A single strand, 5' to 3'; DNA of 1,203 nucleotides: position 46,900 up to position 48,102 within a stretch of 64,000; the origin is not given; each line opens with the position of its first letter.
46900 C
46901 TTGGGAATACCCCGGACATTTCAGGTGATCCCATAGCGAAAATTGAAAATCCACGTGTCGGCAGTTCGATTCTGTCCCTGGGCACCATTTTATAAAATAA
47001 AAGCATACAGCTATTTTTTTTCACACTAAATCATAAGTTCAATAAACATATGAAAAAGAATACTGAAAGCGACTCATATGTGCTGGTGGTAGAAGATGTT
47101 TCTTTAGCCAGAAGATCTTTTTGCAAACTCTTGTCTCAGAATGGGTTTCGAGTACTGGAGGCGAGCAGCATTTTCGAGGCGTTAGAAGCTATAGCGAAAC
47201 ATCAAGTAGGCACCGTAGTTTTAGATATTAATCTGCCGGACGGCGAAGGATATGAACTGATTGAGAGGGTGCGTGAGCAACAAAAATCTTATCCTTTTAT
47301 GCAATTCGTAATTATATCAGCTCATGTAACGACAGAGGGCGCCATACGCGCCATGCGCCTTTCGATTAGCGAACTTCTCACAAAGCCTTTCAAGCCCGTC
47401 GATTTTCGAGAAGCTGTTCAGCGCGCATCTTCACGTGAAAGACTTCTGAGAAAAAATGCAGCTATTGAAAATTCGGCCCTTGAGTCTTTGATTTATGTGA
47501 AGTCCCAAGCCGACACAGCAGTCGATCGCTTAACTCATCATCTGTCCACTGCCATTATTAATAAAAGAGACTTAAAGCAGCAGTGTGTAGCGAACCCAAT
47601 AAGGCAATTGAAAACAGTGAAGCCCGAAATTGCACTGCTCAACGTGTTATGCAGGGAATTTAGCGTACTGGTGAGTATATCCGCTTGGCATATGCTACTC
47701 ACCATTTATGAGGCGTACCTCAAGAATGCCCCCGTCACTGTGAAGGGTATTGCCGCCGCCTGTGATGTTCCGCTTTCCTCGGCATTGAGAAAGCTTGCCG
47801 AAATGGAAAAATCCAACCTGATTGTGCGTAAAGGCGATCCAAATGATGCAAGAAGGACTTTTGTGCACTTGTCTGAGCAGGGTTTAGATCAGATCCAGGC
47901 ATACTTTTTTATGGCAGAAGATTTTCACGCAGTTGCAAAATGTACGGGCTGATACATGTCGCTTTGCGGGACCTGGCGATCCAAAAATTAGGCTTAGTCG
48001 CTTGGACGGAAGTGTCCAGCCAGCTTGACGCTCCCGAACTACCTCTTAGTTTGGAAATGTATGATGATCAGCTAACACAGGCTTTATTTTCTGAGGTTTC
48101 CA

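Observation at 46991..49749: AT-rich H-NOX / histidine kinase / REC-MarR cassette wedged between attR of the tRNA-Phe island and an IS3 element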

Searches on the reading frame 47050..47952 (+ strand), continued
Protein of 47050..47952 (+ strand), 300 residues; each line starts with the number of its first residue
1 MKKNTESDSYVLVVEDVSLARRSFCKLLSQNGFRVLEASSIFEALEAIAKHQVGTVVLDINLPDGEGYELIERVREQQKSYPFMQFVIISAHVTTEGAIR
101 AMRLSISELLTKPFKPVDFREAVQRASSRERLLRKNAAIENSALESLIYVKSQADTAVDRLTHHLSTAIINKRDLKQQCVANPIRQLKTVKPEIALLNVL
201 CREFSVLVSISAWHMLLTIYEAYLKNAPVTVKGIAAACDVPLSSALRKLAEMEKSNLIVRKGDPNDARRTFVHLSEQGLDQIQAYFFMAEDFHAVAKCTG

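Call 86: search_dna_similar(query=window:47050-47949:+, collection=plasmids, mode=protein, max_rows=12, max_evalue=1e-8)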
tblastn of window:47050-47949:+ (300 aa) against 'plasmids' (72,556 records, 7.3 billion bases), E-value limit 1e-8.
Records with a match: 71; places in all: 72; records where one place covers at least 80% of the query: 9.
Best place of each record, by identity: <60% 71.
By first word of the organism name: Bacillus 12; Sinorhizobium 9; Pseudoalteromonas 8; Rhizobium 7; Novosphingobium 5; Candidatus 4; Sphingobium 3; Acinetobacter 3; Vibrio 3; Methylocella 2; and 13 more.
By predicted mobility (MOB-suite, as given by PLSDB): non-mobilizable 46; conjugative 16; mobilizable 9.
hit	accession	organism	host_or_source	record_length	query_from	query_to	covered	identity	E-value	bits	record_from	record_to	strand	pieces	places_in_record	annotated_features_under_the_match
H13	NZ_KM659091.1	Ochrobactrum sp. LM19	Lubin copper mine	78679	3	286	95%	27.1%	4e-19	95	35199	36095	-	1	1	response regulator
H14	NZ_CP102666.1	Sphingobium sp. JS3065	whole organism,chemical plant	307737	11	275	88%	27.5%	3e-16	86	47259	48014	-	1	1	response regulator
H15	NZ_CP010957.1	Sphingobium sp. YBL2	cell culture,soil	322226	11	275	88%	27.5%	3e-16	86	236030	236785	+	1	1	response regulator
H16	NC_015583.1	Novosphingobium sp. PP1Y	-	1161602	11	272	87%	26.5%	2e-13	78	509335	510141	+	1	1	none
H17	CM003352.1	Sphingomonas sp. MEA3-1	single cell,soil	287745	11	275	88%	26.1%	6e-15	82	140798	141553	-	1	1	none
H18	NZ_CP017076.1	Novosphingobium resinovorum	single cell,soil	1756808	11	272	87%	26.1%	4e-12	74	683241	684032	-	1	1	none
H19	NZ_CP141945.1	Novosphingobium sp. RL4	Rheum palmatum L.,Single ...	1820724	4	272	90%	25.4%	6e-12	73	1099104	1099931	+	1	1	none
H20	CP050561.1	Sinorhizobium meliloti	Melilotus officinalis,cell culture,root ...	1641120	6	270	88%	24.3%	3e-10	68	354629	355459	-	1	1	none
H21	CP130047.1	Sinorhizobium meliloti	Medicago,Cell culture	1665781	6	253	83%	23.5%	1e-9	66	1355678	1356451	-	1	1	adenylate/guanylate cyclase domain-containing protein | histidine kinase dimerization/phospho-acceptor domain-containing ...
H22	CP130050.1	Sinorhizobium meliloti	Medicago,Cell culture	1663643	6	241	79%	23.4%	5e-10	68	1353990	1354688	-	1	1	adenylate/guanylate cyclase domain-containing protein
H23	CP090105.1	Sinorhizobium meliloti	Medicago,Cell culture,Plant nodule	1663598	6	241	79%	23.4%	5e-10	67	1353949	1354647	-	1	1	response regulator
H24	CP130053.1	Sinorhizobium meliloti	Medicago,Cell culture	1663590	6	241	79%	23.4%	6e-10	67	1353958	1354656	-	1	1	adenylate/guanylate cyclase domain-containing protein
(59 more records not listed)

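Call 87: get_annotated_region(hit=H13, flank=5000)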
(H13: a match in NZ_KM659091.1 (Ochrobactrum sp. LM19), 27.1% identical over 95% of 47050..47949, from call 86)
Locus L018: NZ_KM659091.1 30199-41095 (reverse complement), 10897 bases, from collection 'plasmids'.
description: Ochrobactrum sp. LM19 plasmid pLM19O1, complete sequence
organism: Ochrobactrum sp. LM19 (NCBI taxid 1449781)
taxonomy: Bacteria; Pseudomonadota; Alphaproteobacteria; Hyphomicrobiales; Brucellaceae; Ochrobactrum; Ochrobactrum sp. LM19
host: -; source: Lubin copper mine; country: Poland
typing (MOB-suite, as given by PLSDB): non-mobilizable; replicon rep_cluster_582
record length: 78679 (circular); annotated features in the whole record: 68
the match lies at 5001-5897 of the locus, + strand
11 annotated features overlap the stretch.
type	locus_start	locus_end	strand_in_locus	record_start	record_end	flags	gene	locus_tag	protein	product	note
CDS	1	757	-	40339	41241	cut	-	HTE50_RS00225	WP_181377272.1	DUF2865 domain-containing protein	-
CDS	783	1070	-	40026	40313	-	-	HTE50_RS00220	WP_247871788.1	hypothetical protein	-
CDS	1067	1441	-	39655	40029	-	-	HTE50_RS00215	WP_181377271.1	DUF3597 domain-containing protein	-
CDS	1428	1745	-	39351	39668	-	-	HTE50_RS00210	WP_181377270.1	hypothetical protein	-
CDS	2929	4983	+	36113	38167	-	-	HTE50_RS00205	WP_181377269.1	ATP-binding protein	-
CDS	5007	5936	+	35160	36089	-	-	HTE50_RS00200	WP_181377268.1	response regulator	GO:0000160 - phosphorelay signal transduction system [Evidence IEA]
CDS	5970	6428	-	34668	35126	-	-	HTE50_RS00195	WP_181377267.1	SRPBCC family protein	-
CDS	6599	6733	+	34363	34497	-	-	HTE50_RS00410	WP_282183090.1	hypothetical protein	-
CDS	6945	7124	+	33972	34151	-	-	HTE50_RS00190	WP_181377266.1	hypothetical protein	-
CDS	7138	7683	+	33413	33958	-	-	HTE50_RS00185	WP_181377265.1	invasion associated locus B family protein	-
CDS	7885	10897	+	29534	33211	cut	-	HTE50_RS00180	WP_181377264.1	autotransporter outer membrane beta-barrel domain-containing protein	GO:0046819 - protein secretion by the type V secretion system [Evidence IEA]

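Call 88: get_annotated_region(hit=H14, flank=5000)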
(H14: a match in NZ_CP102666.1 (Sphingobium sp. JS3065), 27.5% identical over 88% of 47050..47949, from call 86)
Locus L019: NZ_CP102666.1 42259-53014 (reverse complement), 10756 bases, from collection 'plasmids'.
description: Sphingobium sp. JS3065 plasmid pNIN1, complete sequence
organism: Sphingobium sp. JS3065 (NCBI taxid 2970925)
taxonomy: Bacteria; Pseudomonadota; Alphaproteobacteria; Sphingomonadales; Sphingomonadaceae; Sphingobium; Sphingobium sp. JS3065
host: -; source: whole organism,chemical plant; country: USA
typing (MOB-suite, as given by PLSDB): conjugative; relaxase MOBF; mating-pair formation MPF_T
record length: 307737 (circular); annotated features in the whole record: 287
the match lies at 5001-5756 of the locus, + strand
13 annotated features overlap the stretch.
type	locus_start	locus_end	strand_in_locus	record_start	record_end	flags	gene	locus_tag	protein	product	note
CDS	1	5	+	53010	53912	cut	-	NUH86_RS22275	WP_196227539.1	type II secretion system F family protein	-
CDS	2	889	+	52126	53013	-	-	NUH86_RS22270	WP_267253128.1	type II secretion system F family protein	-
CDS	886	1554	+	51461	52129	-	-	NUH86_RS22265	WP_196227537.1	tetratricopeptide repeat protein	-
CDS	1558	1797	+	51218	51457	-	-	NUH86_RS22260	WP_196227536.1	hypothetical protein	-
CDS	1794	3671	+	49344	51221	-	-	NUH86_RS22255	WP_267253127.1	pilus assembly protein TadG-related protein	-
CDS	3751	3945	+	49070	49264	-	-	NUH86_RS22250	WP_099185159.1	Flp family type IVb pilin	-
CDS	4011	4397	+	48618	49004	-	-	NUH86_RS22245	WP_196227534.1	TadE family protein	-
CDS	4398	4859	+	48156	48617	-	-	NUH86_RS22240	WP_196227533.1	hypothetical protein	-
CDS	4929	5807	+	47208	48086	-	-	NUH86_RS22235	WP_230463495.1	response regulator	GO:0000160 - phosphorelay signal transduction system [Evidence IEA]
CDS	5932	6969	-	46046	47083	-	-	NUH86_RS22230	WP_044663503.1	ParB/RepB/Spo0J family partition protein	GO:0007059 - chromosome segregation [Evidence IEA]; GO:0000910 - cytokinesis [Evidence IEA]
CDS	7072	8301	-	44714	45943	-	-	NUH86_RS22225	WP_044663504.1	autotransporter outer membrane beta-barrel domain-containing protein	-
CDS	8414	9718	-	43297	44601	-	-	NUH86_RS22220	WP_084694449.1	EAL domain-containing protein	-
CDS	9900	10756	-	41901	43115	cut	-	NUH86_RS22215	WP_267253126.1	hypothetical protein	-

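Call 89: search_protein_families(library=pfam, proteins=[L018:5007-5933:+, L019:4929-5804:+, L018:2929-4980:+], max_evalue=0.01)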
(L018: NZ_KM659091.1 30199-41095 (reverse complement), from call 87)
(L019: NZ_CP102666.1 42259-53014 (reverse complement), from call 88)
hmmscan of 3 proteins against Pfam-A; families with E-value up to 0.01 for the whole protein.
L018:5007-5933:+ (309 aa): 3 families
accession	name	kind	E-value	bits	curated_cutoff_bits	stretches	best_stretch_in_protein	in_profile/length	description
PF00072.30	Response_reg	-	1.9e-25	89.7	30.2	1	7-120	1-110/111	Response regulator receiver domain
PF01047.28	MarR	-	0.00016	21.9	24.6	1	239-279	17-57/59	MarR family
PF12802.13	MarR_2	-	0.00044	20.8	27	1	222-280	5-61/61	MarR family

L019:4929-5804:+ (292 aa): 2 families
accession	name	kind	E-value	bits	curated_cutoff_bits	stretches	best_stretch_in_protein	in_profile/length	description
PF00072.30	Response_reg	-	2.1e-21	76.6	30.2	1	25-138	1-110/111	Response regulator receiver domain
PF12802.13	MarR_2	-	0.00019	22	27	1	212-270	5-61/61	MarR family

L018:2929-4980:+ (684 aa): 5 families
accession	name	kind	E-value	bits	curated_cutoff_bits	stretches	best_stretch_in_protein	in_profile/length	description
PF02518.31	HATPase_c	-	5.3e-19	69.1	26.4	1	566-679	2-108/111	Histidine kinase-, DNA gyrase B-, and HSP90-like ATPase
PF02743.24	dCache_1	-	6.9e-11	42.6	45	1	47-262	9-230/240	Cache domain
PF08448.16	PAS_4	-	1.3e-08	35.5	23.1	1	343-439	6-109/110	PAS fold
PF00512.31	HisKA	-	2.2e-06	28.1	26.9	1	454-515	2-58/66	His Kinase A (phospho-acceptor) domain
PF00989.32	PAS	-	0.00087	19.7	22.6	0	333-435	2-113/113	PAS fold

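Call 92: find_related_loci(query=A1, collection=viral_contigs, flank=5000)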
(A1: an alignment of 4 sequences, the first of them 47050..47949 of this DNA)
Query A1 (300 aa) in viral_contigs; peptide patterns used: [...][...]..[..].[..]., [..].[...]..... (x = any residue, [..] = any of these).
65 stretches matched a pattern, but none encodes a relative of the query by tblastn (E <= 1e-3).

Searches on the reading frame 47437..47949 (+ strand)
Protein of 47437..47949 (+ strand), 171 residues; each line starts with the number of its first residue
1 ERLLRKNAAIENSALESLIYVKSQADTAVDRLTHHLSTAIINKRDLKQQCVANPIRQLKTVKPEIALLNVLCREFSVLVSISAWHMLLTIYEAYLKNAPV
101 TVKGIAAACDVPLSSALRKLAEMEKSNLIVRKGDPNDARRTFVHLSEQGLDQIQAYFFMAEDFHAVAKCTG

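Call 35: search_protein_representatives(protein=window:47437-47949:+)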
Query: 171 residues. Proteins with E-value up to 0.001 (for the whole library): 2951; up to 1e-10: 22; up to 1e-30: 2. The best 150 are listed.
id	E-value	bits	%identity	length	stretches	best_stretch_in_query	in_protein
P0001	4.3e-105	364.4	100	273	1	1-171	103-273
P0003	1.1e-35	139.0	46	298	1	3-170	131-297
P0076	4.8e-14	68.8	39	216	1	54-161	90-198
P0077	7.9e-14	68.1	48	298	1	79-160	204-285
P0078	4.9e-13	65.5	32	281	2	81-159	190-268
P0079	6.6e-13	65.1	44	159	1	75-166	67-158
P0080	2.2e-12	63.4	43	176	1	74-157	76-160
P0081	2.9e-12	63.0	40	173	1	76-161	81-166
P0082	7.0e-12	61.8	41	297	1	81-158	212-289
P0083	8.3e-12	61.6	41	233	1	53-157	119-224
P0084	1.1e-11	61.2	32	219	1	8-157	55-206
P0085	1.2e-11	61.0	37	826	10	95-121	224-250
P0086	1.5e-11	60.7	30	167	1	11-157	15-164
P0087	2.2e-11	60.2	40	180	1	78-167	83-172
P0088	2.2e-11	60.2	42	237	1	78-157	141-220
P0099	1.5e-10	57.4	41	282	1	80-158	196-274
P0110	4.0e-10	56.1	43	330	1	76-158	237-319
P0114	4.6e-10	55.9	35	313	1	13-156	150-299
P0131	1.2e-09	54.6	36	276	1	62-157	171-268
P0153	2.6e-09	53.5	38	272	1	82-157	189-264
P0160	2.7e-09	53.4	34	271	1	53-157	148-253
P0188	5.6e-09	52.4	40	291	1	82-158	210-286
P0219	1.2e-08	51.3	37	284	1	49-157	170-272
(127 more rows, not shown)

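Call 37: search_protein_families(library=pfam, alignment_id=A5, max_evalue=0.001)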
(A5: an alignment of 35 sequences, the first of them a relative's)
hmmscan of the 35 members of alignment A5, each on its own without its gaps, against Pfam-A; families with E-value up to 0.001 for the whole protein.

A. member 1, P0077 (298 aa): 0 families

B. families by the number of members that match (of 35 scanned): 13 families
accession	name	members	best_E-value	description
PF13463.12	HTH_27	22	7.2e-12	Winged helix DNA-binding domain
PF00072.30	Response_reg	15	2.2e-23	Response regulator receiver domain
PF01047.28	MarR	12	5.1e-11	MarR family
PF12802.13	MarR_2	11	1.2e-08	MarR family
PF09339.16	HTH_IclR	5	2.2e-07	IclR helix-turn-helix domain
PF22381.2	Staph_reg_Sar_Rot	3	1.4e-08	Transcriptional regulator SarA/Rot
PF13412.12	HTH_24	2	0.00017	Winged helix-turn-helix DNA-binding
PF08447.18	PAS_3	1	2.6e-11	PAS fold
PF00989.32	PAS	1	1.1e-08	PAS fold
PF13426.13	PAS_9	1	1.9e-08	PAS domain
PF20161.5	VpsR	1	5.1e-05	VpsR domain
PF13601.12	HTH_34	1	0.00022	Winged helix DNA-binding domain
PF08448.16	PAS_4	1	0.00039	PAS fold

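Call 39: list_cluster_members(proteins=[P0219, P0110, P0160, P0082, P0114, P0153, P0099, P0131, P0188, P0077])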
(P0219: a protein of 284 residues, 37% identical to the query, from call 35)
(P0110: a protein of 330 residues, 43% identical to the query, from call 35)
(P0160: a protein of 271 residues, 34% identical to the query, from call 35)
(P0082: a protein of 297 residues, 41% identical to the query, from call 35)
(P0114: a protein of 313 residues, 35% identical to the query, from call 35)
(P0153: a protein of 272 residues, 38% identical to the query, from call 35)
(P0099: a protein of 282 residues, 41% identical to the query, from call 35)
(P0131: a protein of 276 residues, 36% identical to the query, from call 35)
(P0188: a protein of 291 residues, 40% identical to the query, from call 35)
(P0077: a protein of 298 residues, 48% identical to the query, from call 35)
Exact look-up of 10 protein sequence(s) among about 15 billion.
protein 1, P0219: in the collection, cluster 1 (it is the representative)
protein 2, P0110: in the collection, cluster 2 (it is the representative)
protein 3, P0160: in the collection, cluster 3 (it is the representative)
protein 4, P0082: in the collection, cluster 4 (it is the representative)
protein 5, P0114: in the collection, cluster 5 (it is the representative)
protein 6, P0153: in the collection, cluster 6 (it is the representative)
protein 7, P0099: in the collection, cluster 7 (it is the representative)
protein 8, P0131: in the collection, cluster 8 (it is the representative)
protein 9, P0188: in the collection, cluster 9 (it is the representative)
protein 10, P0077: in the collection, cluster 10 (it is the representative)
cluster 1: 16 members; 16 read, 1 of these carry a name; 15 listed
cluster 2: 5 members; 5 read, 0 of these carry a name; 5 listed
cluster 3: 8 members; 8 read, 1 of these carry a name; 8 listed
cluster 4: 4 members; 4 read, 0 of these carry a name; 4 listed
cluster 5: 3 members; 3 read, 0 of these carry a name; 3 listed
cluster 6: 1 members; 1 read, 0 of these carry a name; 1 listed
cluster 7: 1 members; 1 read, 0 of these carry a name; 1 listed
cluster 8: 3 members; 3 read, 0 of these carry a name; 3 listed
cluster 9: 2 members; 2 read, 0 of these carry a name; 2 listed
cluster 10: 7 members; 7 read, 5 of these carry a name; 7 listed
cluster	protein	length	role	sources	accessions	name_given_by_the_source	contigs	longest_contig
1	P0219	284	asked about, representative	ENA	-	-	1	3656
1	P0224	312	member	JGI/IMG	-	CheY-like chemotaxis protein/DNA-binding MarR family transcriptional regulator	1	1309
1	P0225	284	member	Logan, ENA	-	-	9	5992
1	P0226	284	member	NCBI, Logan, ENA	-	-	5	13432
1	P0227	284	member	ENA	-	-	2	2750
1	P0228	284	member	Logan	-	-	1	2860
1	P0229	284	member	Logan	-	-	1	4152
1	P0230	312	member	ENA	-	-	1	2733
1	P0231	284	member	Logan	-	-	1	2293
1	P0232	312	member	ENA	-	-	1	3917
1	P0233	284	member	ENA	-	-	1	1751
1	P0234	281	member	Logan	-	-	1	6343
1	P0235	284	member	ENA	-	-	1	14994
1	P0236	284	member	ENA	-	-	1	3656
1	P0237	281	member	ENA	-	-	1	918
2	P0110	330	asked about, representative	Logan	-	-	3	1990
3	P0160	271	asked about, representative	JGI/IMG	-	-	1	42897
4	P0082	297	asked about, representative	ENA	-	-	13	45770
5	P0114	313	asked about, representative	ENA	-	-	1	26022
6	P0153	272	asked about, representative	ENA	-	-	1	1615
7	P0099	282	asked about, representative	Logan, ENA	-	-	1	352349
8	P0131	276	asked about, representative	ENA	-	-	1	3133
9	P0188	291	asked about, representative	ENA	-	-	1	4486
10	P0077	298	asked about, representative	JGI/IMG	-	-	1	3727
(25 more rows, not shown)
